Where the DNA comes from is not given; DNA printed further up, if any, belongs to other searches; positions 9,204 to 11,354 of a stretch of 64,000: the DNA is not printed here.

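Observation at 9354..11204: Ketopantoate-reductase-like domain fused to a [4Fe-4S] activase ATPase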

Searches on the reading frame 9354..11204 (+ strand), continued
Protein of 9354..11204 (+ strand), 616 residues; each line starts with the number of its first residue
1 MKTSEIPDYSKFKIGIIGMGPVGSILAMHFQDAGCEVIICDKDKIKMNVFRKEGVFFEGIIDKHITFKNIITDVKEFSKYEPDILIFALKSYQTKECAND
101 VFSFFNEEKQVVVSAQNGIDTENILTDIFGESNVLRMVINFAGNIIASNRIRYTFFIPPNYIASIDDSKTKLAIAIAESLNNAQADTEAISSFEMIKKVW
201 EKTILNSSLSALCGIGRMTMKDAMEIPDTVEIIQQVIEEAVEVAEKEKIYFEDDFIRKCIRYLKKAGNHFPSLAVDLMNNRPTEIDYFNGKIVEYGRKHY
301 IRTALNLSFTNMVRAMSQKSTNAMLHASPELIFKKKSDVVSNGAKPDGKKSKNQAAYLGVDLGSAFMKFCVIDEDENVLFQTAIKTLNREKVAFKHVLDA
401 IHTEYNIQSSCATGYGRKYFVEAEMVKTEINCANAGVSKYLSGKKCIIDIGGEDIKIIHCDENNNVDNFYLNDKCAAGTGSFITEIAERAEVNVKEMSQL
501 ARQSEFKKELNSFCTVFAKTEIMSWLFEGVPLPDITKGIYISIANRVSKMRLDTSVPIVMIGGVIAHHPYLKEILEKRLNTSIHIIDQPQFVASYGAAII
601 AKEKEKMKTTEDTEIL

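Call 58: find_homologous_proteins(query=P0250, max_evalue=1e-20)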
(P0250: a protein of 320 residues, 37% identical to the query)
Query P0250 (320 aa): 347 proteins with E <= 1e-20 among 2885 candidates; the best 120 are listed.
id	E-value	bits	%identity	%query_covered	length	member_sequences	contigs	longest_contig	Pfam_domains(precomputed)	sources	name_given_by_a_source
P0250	5.4e-209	711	100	100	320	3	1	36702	PF02558.23,PF03446.22,PF01210.30,PF03721.21,PF08546.18,PF03807.24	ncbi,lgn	ncbi:MAG: ketopantoate reductase family protein [Fidelibacterota bacterium]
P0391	2.2e-175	600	87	96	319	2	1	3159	PF02558.23,PF03446.22,PF03721.21,PF08546.18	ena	-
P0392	8.1e-170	582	81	100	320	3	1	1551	PF02558.23,PF03446.22,PF03721.21,PF08546.18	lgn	-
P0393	6.5e-121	421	63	96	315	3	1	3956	PF02558.23,PF03446.22,PF02826.26,PF03721.21,PF08546.18,PF03807.24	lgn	-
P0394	7.0e-111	388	59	98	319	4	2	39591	PF00107.33,PF02558.23,PF03446.22,PF03721.21,PF08546.18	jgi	jgi:2-dehydropantoate 2-reductase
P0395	1.2e-107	378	54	99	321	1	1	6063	PF02558.23,PF03446.22,PF08546.18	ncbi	ncbi:MAG: ketopantoate reductase family protein [Fidelibacterota bacterium]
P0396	4.1e-107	376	56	98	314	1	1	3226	PF02558.23,PF03446.22,PF03721.21,PF08546.18,PF03807.24,PF02737.25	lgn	-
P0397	1.7e-106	374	57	96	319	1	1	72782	PF02558.23,PF03446.22,PF03721.21,PF08546.18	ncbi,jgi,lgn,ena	-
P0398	3.3e-106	373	55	96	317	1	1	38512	PF02558.23,PF03446.22,PF03721.21,PF08546.18,PF03807.24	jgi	jgi:2-dehydropantoate 2-reductase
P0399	3.7e-105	370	53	98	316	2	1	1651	PF02558.23,PF03446.22,PF03721.21,PF08546.18,PF03807.24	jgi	jgi:2-dehydropantoate 2-reductase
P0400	6.5e-105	369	56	96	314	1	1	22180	PF02558.23,PF03446.22,PF03721.21,PF08546.18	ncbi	ncbi:MAG: ketopantoate reductase family protein [Fidelibacterota bacterium]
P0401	9.1e-105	368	53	99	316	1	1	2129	PF02558.23,PF03721.21,PF08546.18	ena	-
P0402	1.4e-103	365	52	99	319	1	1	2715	PF02558.23,PF03446.22,PF03721.21,PF08546.18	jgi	-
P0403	6.1e-103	362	52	97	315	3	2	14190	PF02558.23,PF03446.22,PF01210.30,PF03721.21,PF08546.18,PF03807.24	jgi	-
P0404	2.1e-102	361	54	92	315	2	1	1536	PF02558.23,PF03446.22,PF03721.21,PF08546.18,PF03807.24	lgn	-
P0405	5.5e-102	359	51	98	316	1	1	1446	PF02558.23,PF03446.22,PF01210.30,PF03721.21,PF08546.18,PF03807.24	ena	-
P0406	7.0e-102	359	54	98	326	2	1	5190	PF02558.23,PF03446.22,PF03721.21,PF08546.18,PF03807.24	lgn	-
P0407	9.8e-102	358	51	98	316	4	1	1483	PF02558.23,PF03446.22,PF03721.21,PF08546.18,PF03807.24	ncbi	-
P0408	1.5e-101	358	52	99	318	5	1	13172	PF02558.23,PF03721.21,PF08546.18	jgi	-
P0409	6.1e-101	356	52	97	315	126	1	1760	PF02558.23,PF03446.22,PF01210.30,PF03721.21,PF08546.18,PF03807.24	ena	-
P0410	1.1e-100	355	52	96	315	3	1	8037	PF02254.25,PF02558.23,PF03446.22,PF03721.21,PF08546.18,PF03807.24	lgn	-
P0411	1.5e-100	355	51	99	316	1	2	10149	PF02558.23,PF03446.22,PF03721.21,PF08546.18,PF03807.24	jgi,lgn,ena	-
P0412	1.7e-100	354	52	98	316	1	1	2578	PF02558.23,PF03446.22,PF03721.21,PF08546.18,PF03807.24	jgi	-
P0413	1.9e-100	354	52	91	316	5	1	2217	PF02558.23,PF03446.22,PF03721.21,PF08546.18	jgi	-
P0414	2.8e-100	354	52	99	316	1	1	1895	PF02558.23,PF03446.22,PF03721.21,PF08546.18,PF03807.24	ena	-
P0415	2.8e-100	354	53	98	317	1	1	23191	PF02558.23,PF03721.21,PF08546.18,PF03807.24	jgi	jgi:2-dehydropantoate 2-reductase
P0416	2.1e-99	351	49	98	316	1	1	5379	PF02558.23,PF03721.21,PF08546.18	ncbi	ncbi:MAG: ketopantoate reductase family protein [Candidatus Zixiibacteriota bacterium]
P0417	2.4e-99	351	52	92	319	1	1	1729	PF02558.23,PF03721.21,PF08546.18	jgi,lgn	jgi:2-dehydropantoate 2-reductase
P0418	3.2e-99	350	51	99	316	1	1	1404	PF02558.23,PF03446.22,PF03721.21,PF08546.18,PF03807.24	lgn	-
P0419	9.5e-99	349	49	98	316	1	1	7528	PF02558.23,PF03721.21,PF08546.18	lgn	-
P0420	1.4e-98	348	52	98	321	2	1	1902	PF02558.23,PF03721.21,PF08546.18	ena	-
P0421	1.6e-98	348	53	97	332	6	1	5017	PF13241.13,PF02558.23,PF03446.22,PF03721.21,PF08546.18,PF03807.24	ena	-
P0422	3.0e-98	347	48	99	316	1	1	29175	PF10727.16,PF02558.23,PF03446.22,PF01210.30,PF03721.21,PF08546.18,PF03807.24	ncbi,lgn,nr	ncbi:MAG TPA: ketopantoate reductase family protein [Candidatus Deferrimicrobium sp.]|nr:ketopantoat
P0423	4.8e-98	346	50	99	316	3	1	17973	PF02558.23,PF03446.22,PF03721.21,PF08546.18,PF03807.24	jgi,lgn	-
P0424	7.1e-98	346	51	98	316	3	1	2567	PF02558.23,PF03446.22,PF03721.21,PF08546.18,PF03807.24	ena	-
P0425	7.4e-98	346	51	97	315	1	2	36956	PF02558.23,PF03446.22,PF03721.21,PF08546.18,PF03807.24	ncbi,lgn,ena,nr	ncbi:MAG TPA: 2-dehydropantoate 2-reductase [Candidatus Marinimicrobia bacterium]|nr:2-dehydropantoa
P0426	9.3e-98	345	50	99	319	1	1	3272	PF02558.23,PF03446.22,PF01210.30,PF03721.21,PF08546.18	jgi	jgi:2-dehydropantoate 2-reductase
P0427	1.1e-97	345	51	91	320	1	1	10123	PF02558.23,PF03446.22,PF03721.21,PF08546.18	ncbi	-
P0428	1.6e-97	345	48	99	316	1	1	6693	PF02558.23,PF03446.22,PF03721.21,PF08546.18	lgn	-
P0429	2.1e-97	344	50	98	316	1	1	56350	PF02558.23,PF03721.21,PF08546.18,PF03807.24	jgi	jgi:2-dehydropantoate 2-reductase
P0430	2.7e-97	344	50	98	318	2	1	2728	PF02558.23,PF03446.22,PF03721.21,PF08546.18,PF03807.24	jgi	-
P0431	4.1e-97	343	50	98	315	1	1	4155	PF02558.23,PF03721.21,PF08546.18,PF03807.24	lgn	-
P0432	4.2e-97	343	51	95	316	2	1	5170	PF02558.23,PF03446.22,PF01210.30,PF03721.21,PF08546.18,PF03807.24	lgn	-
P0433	6.9e-97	343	51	95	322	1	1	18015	PF02558.23,PF08546.18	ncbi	-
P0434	9.7e-97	342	50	97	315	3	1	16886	PF02558.23,PF03446.22,PF01210.30,PF03721.21,PF08546.18,PF03807.24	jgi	jgi:2-dehydropantoate 2-reductase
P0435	9.8e-97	342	52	95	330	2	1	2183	PF02558.23,PF03446.22,PF02826.26,PF03721.21,PF08546.18,PF03807.24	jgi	jgi:2-dehydropantoate 2-reductase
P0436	1.1e-96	342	51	98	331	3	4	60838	PF13241.13,PF02558.23,PF03446.22,PF08546.18,PF03807.24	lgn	-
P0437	1.5e-96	341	50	99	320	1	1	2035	PF02558.23,PF03446.22,PF03721.21,PF08546.18,PF03807.24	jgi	jgi:2-dehydropantoate 2-reductase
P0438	1.7e-96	341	50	98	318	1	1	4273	PF02558.23,PF03446.22,PF03721.21,PF08546.18,PF03807.24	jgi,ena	-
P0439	2.0e-96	341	49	98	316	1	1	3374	PF02558.23,PF03446.22,PF03721.21,PF08546.18,PF03807.24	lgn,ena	-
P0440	2.2e-96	341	50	98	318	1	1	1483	PF02558.23,PF03446.22,PF01210.30,PF03721.21,PF08546.18,PF03807.24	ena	-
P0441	2.6e-96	341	49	100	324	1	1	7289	PF02558.23,PF03446.22,PF03721.21,PF08546.18,PF03807.24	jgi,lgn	jgi:2-dehydropantoate 2-reductase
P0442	3.5e-96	340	49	98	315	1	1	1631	PF02558.23,PF03446.22,PF03721.21,PF08546.18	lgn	-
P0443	3.5e-96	340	49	98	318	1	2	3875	PF02558.23,PF03446.22,PF03721.21,PF08546.18,PF03807.24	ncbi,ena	-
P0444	3.7e-96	340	51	96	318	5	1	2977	PF02254.25,PF02558.23,PF03446.22,PF03721.21,PF08546.18,PF03807.24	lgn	-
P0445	3.8e-96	340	53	97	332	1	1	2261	PF02558.23,PF03446.22,PF03721.21,PF08546.18,PF03807.24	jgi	jgi:2-dehydropantoate 2-reductase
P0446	6.8e-96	339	51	98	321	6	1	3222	PF02558.23,PF08546.18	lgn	-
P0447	7.8e-96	339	50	91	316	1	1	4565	PF02558.23,PF03446.22,PF03721.21,PF08546.18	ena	-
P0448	3.3e-95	337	50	88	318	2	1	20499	PF02558.23,PF03721.21,PF08546.18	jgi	jgi:2-dehydropantoate 2-reductase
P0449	4.5e-95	337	50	95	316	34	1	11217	PF02558.23,PF03446.22,PF03721.21,PF08546.18,PF03807.24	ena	-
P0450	5.0e-95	336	52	97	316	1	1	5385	PF02558.23,PF03446.22,PF01210.30,PF03721.21,PF08546.18,PF03807.24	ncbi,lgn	ncbi:MAG: ketopantoate reductase family protein [Fidelibacterota bacterium]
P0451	9.3e-95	336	50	91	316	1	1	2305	PF02558.23,PF03446.22,PF03721.21,PF08546.18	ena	-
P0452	1.1e-94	335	49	97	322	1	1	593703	PF02558.23,PF03446.22,PF03721.21,PF08546.18,PF03807.24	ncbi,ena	-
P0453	1.1e-94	335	50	95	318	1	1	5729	PF02558.23,PF03446.22,PF03721.21,PF08546.18,PF03807.24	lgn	-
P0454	1.2e-94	335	50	98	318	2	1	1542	PF02558.23,PF03446.22,PF03721.21,PF08546.18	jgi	jgi:2-dehydropantoate 2-reductase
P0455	1.3e-94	335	51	98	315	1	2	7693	PF02558.23,PF03446.22,PF03721.21,PF08546.18,PF03807.24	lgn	-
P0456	1.6e-94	335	50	98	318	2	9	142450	PF02558.23,PF03721.21,PF08546.18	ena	-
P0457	1.7e-94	335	49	98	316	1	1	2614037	PF02558.23,PF03446.22,PF03721.21,PF08546.18,PF03807.24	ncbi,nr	ncbi:MAG: ketopantoate reductase family protein [Candidatus Zixiibacteriota bacterium]|nr:MAG: ketop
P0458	2.1e-94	334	49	99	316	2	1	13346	PF02558.23,PF03446.22,PF08546.18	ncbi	ncbi:MAG: ketopantoate reductase family protein [Candidatus Zixiibacteriota bacterium]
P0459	2.4e-94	334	49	98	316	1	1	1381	PF02558.23,PF03446.22,PF03721.21,PF08546.18,PF03807.24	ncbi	-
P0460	3.6e-94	334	50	91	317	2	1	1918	PF02558.23,PF03446.22,PF03721.21,PF08546.18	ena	-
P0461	4.0e-94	333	49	98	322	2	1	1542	PF02254.25,PF02558.23,PF03446.22,PF03721.21,PF08546.18,PF03807.24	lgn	-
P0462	4.6e-94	333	50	97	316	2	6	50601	PF02558.23,PF03446.22,PF01210.30,PF03721.21,PF08546.18,PF03807.24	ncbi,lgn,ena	-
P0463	5.1e-94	333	49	99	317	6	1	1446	PF02558.23,PF08546.18,PF03807.24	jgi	jgi:2-dehydropantoate 2-reductase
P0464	5.2e-94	333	50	91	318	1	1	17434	PF02558.23,PF03446.22,PF03721.21,PF08546.18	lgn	-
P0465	6.7e-94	333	49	98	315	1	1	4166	PF02558.23,PF03446.22,PF01210.30,PF03721.21,PF08546.18,PF03807.24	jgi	jgi:2-dehydropantoate 2-reductase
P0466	8.2e-94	332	50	91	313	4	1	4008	PF02558.23,PF03721.21,PF08546.18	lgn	-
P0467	8.3e-94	332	50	92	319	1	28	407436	PF02558.23,PF08546.18,PF03807.24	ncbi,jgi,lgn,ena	-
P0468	9.2e-94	332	49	96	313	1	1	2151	PF02558.23,PF03446.22,PF01210.30,PF03721.21,PF08546.18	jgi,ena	-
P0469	1.0e-93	332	49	92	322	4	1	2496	PF02558.23,PF03446.22,PF03721.21,PF08546.18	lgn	-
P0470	2.3e-93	331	50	97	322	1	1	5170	PF02558.23,PF03446.22,PF01210.30,PF03721.21,PF08546.18,PF03807.24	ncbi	-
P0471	2.5e-93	331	48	98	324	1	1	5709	PF02558.23,PF03446.22,PF08546.18,PF03807.24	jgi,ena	jgi:2-dehydropantoate 2-reductase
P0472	2.5e-93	331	48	92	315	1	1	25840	PF02558.23,PF03721.21,PF08546.18,PF03807.24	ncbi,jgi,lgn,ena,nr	ncbi:2-dehydropantoate 2-reductase [bacterium]|jgi:2-dehydropantoate 2-reductase|nr:2-dehydropantoat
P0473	3.4e-93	330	50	97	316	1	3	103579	PF02558.23,PF03446.22,PF01210.30,PF03721.21,PF08546.18,PF03807.24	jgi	-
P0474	5.6e-93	330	49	95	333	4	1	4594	PF02558.23,PF03446.22,PF03721.21,PF08546.18,PF03807.24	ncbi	-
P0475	8.2e-93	329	49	91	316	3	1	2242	PF02558.23,PF03446.22,PF03721.21,PF08546.18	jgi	-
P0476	2.7e-92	327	48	91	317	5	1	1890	PF02558.23,PF03446.22,PF08546.18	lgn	-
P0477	2.8e-92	327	48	99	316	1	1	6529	PF02558.23,PF03446.22,PF08546.18,PF03807.24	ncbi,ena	-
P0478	4.0e-92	327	49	97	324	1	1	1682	PF02558.23,PF03446.22,PF01210.30,PF03721.21,PF08546.18,PF03807.24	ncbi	-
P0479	4.2e-92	327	47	98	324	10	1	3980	PF02558.23,PF03446.22,PF03721.21,PF08546.18,PF03807.24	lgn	-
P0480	5.5e-92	326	49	96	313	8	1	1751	PF02558.23,PF03446.22,PF03721.21,PF08546.18,PF03807.24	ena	-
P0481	6.2e-92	326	49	98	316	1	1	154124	PF02558.23,PF03446.22,PF03721.21,PF08546.18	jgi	jgi:2-dehydropantoate 2-reductase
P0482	6.3e-92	326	50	95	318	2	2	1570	PF02558.23,PF03446.22,PF03721.21,PF08546.18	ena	-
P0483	6.5e-92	326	49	91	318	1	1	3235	PF02558.23,PF03446.22,PF03721.21,PF08546.18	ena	-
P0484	9.1e-92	326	49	98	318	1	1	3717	PF02558.23,PF08546.18,PF03807.24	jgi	jgi:2-dehydropantoate 2-reductase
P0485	9.1e-92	326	51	94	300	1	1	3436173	PF02558.23,PF08546.18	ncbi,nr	ncbi:MAG: ketopantoate reductase family protein [Candidatus Zixiibacteriota bacterium]|nr:MAG: ketop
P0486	1.1e-91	325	47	90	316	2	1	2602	PF02558.23,PF03721.21,PF08546.18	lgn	-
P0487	1.2e-91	325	49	96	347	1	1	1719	PF10727.16,PF02558.23,PF03721.21,PF08546.18,PF03807.24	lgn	-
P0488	1.4e-91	325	51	98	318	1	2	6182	PF02558.23,PF03721.21,PF08546.18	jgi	jgi:2-dehydropantoate 2-reductase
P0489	1.4e-91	325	48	91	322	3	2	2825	PF02558.23,PF03446.22,PF03721.21,PF08546.18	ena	-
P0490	1.5e-91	325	48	98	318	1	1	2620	PF02558.23,PF03721.21,PF08546.18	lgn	-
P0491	1.5e-91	325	46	98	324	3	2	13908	PF02558.23,PF03446.22,PF03721.21,PF08546.18,PF03807.24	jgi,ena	jgi:2-dehydropantoate 2-reductase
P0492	1.7e-91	325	50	95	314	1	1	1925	PF02558.23,PF03446.22,PF03721.21,PF08546.18,PF03807.24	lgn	-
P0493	2.5e-91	324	49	98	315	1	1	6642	PF02558.23,PF03446.22,PF03721.21,PF08546.18,PF03807.24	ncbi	-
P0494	4.7e-91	323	46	98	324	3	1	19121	PF02558.23,PF03446.22,PF01210.30,PF03721.21,PF08546.18,PF03807.24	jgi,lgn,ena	-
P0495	1.1e-90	322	48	98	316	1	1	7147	PF02558.23,PF03446.22,PF03721.21,PF08546.18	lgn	-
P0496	1.9e-90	321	47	98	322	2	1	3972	PF01266.31,PF02558.23,PF03446.22,PF03721.21,PF08546.18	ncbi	-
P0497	2.5e-90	321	47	99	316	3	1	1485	PF02254.25,PF02558.23,PF03446.22,PF01210.30,PF03721.21,PF08546.18,PF03807.24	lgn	-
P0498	2.8e-90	321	49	98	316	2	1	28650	PF02558.23,PF03446.22,PF03721.21,PF08546.18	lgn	-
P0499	3.2e-90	321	46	98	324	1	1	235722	PF02558.23,PF03446.22,PF03721.21,PF08546.18,PF03807.24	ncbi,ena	-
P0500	5.8e-90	320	47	98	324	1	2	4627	PF02558.23,PF03446.22,PF01210.30,PF03721.21,PF08546.18,PF03807.24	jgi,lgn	-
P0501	8.0e-90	319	48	98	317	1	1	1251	PF13241.13,PF02558.23,PF03446.22,PF03721.21,PF08546.18,PF03807.24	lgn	-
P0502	9.0e-90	319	49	98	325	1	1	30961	PF02558.23,PF03446.22,PF02826.26,PF03721.21,PF08546.18,PF03807.24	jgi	jgi:2-dehydropantoate 2-reductase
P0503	1.3e-89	319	47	98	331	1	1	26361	PF02558.23,PF03446.22,PF03721.21,PF08546.18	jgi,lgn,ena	-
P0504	2.0e-89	318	46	91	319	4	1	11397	PF02558.23,PF08546.18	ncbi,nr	ncbi:MAG: 2-dehydropantoate 2-reductase [Chlorobi bacterium]|nr:2-dehydropantoate 2-reductase [Chlor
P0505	3.8e-89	317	48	91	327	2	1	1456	PF02558.23,PF03721.21,PF08546.18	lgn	-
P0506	5.0e-89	317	49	96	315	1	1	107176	PF02558.23,PF03446.22,PF03721.21,PF08546.18,PF03807.24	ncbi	-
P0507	5.7e-89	317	50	96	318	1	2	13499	PF02558.23,PF03446.22,PF01210.30,PF08546.18,PF03807.24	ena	-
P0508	1.0e-88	316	49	95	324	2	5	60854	PF02558.23,PF03446.22,PF03721.21,PF08546.18,PF03807.24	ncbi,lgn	ncbi:MAG: ketopantoate reductase family protein [Fidelibacterota bacterium]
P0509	1.0e-88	316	48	95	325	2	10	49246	PF02558.23,PF03446.22,PF03721.21,PF08546.18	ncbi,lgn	-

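Call 59: find_encoding_contigs(protein=P0422, flank=10000, max_places=1)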
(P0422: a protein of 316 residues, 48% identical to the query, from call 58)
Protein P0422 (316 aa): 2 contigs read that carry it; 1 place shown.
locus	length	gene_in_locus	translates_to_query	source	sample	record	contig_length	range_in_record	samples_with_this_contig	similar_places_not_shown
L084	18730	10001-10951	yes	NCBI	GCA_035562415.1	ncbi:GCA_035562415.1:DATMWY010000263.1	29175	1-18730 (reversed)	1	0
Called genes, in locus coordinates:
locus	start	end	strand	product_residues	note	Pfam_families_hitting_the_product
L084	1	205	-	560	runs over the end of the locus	-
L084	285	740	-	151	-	-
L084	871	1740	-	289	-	PF00009:GTP_EFTU (weak), PF01926:MMR_HSR1 (weak)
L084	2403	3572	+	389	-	PF06050:HGD-D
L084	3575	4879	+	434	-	PF06050:HGD-D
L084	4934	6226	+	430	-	PF01869:BcrAD_BadFG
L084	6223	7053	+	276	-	PF01869:BcrAD_BadFG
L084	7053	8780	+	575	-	PF00501:AMP-binding, PF23562:AMP-binding_C_3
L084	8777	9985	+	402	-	PF06050:HGD-D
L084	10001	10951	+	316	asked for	PF03721:UDPG_MGDP_dh_N (weak), PF10727:Rossmann-like (weak), PF01210:NAD_Gly3P_dh_N (faint), PF02558:ApbA, PF03446:NAD_binding_2 (weak), PF03807:F420_oxidored (faint), PF08546:ApbA_C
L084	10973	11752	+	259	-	PF01869:BcrAD_BadFG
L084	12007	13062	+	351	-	PF08240:ADH_N, PF01262:AlaDh_PNT_C (weak), PF00107:ADH_zinc_N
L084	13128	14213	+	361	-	PF00378:ECH_1, PF16113:ECH_2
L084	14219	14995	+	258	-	PF00378:ECH_1, PF16113:ECH_2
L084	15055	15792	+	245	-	PF00106:adh_short, PF08659:KR, PF13561:adh_short_C2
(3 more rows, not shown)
